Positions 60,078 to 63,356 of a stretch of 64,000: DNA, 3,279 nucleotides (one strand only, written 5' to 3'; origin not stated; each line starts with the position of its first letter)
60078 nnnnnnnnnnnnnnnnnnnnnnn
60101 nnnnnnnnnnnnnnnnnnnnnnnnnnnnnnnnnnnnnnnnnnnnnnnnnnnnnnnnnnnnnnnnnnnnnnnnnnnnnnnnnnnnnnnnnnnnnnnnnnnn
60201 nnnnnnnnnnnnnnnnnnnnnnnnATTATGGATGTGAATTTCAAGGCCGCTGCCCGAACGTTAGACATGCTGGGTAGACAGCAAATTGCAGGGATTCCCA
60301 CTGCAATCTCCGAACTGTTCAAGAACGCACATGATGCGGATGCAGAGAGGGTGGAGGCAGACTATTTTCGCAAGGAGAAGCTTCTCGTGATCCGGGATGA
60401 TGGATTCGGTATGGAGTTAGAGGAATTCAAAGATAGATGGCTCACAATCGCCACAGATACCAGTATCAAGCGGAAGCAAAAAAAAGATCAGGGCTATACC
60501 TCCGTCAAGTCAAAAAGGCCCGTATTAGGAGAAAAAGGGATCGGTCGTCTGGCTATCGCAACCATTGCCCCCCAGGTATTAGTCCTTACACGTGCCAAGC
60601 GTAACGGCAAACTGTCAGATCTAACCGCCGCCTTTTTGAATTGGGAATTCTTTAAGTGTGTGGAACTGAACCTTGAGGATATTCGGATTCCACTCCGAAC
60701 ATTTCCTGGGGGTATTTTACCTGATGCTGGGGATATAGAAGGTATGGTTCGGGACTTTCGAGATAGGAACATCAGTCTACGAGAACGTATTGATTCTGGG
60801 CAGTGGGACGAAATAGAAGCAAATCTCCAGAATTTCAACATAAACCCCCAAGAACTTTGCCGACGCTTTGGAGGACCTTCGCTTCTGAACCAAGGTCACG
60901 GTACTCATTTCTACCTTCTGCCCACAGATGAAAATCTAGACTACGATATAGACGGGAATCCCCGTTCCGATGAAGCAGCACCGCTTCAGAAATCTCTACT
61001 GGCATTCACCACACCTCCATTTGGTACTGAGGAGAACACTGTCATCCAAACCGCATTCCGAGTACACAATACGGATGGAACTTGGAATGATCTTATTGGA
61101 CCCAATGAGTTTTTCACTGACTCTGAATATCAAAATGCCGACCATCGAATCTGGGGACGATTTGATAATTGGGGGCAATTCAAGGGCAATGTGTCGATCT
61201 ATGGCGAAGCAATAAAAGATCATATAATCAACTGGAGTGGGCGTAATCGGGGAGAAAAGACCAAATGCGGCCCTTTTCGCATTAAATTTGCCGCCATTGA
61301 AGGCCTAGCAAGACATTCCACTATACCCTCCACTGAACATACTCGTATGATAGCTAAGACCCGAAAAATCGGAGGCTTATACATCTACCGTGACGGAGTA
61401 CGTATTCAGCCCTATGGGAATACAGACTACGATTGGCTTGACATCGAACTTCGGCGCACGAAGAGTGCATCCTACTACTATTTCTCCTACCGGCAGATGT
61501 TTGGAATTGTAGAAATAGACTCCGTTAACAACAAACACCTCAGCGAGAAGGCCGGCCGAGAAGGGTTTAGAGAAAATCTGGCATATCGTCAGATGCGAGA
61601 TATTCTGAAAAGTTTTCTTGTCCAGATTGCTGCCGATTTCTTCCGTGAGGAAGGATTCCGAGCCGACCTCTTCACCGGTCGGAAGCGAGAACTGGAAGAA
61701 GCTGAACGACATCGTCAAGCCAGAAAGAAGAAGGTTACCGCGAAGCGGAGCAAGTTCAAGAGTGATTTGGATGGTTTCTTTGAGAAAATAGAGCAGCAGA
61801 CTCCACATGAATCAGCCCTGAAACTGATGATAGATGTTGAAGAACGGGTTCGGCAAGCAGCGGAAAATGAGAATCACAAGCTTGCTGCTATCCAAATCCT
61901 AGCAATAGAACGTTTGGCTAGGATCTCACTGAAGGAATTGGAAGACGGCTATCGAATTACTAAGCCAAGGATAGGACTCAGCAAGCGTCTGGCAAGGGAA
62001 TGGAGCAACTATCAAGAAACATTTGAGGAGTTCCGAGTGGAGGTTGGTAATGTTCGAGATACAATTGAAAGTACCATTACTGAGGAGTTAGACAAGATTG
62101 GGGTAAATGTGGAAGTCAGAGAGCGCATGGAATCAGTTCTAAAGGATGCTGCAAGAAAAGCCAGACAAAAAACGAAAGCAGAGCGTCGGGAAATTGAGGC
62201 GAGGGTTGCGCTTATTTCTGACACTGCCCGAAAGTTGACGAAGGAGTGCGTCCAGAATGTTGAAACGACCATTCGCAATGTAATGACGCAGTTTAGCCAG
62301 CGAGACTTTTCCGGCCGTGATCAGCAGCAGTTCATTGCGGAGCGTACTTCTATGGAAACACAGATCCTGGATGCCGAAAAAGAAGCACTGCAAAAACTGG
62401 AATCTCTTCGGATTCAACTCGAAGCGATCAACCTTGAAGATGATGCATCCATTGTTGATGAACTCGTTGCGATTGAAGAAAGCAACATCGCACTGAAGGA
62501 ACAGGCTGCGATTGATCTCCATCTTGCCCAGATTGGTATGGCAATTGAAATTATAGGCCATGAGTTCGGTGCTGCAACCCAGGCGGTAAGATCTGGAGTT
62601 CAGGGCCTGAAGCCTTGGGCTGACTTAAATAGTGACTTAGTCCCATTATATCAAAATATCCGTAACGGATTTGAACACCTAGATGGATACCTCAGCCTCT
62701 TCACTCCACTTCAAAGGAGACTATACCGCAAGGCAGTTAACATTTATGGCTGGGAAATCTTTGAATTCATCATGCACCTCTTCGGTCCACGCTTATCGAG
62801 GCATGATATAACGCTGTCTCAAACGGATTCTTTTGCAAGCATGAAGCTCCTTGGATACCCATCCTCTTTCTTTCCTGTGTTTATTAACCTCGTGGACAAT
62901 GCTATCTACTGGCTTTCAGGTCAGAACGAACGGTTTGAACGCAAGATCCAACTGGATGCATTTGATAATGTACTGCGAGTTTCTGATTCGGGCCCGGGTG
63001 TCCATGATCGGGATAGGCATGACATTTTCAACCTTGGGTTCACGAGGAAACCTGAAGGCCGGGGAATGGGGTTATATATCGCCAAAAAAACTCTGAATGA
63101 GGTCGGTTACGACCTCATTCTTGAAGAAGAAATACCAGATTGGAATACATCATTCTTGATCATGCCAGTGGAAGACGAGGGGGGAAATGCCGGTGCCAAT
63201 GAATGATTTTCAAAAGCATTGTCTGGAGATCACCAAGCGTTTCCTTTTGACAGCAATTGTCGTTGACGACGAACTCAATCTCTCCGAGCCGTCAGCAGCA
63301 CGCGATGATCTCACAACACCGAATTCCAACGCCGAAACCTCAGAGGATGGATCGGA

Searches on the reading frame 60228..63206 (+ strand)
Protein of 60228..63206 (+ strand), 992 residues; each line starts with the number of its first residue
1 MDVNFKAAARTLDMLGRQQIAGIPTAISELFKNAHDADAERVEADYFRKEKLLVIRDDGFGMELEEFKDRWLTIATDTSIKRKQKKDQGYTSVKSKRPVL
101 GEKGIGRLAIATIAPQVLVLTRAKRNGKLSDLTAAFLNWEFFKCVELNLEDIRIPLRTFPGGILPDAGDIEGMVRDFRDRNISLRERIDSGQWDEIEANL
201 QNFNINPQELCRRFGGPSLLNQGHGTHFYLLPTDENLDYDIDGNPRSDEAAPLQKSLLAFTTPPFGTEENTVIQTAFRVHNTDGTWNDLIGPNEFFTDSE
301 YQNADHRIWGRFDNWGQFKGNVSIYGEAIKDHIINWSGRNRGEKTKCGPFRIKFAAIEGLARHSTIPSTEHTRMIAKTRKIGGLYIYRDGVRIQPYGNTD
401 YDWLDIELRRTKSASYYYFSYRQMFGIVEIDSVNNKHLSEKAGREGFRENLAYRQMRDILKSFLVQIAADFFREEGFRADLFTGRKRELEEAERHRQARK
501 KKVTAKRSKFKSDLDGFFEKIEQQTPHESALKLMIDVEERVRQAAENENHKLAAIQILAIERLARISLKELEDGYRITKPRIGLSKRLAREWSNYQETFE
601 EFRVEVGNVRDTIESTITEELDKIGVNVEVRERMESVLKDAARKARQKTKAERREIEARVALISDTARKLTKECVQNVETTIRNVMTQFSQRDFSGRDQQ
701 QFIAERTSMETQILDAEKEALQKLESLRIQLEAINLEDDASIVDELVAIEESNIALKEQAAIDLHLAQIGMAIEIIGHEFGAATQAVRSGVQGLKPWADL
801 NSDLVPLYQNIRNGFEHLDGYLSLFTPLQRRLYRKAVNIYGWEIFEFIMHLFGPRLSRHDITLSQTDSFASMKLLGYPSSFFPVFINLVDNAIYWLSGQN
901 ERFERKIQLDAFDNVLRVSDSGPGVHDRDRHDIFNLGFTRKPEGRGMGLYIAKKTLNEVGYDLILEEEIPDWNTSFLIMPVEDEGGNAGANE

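Call 106: search_dna_similar(query=window:60228-63206:+, collection=plasmids, mode=protein, max_rows=4)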
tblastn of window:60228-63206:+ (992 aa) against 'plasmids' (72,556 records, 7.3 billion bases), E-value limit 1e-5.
Records with a match: 123; places in all: 123; records where one place covers at least 80% of the query: 3.
Best place of each record, by identity: <60% 123.
By first word of the organism name: Campylobacter 43; Enterobacter 12; Rhizobium 11; Burkholderia 6; Agrobacterium 5; Acinetobacter 5; Pseudomonas 2; Rhizorhabdus 2; Klebsiella 2; Phocaeicola 2; and 30 more.
By predicted mobility (MOB-suite, as given by PLSDB): conjugative 78; non-mobilizable 36; mobilizable 9.
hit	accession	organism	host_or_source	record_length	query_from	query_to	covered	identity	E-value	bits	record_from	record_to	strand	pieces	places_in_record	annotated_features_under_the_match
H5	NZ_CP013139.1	Pseudoalteromonas sp. Bsw20308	seawater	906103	3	966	97%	28.2%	6e-86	311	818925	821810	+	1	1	ATP-binding protein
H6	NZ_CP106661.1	Pantoea dispersa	Philodendron erubescens,Pure ...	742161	5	961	96%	28.0%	2e-79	292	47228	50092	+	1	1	ATP-binding protein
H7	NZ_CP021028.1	Rhizobium sp. TAL182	Phaseolus vulgaris,cell culture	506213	4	963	97%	27.6%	2e-81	298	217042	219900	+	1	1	ATP-binding protein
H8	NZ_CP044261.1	Campylobacter armoricus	Whole genome sequence,river surface ...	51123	3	952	79%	24.8%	7e-22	170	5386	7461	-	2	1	sensor histidine kinase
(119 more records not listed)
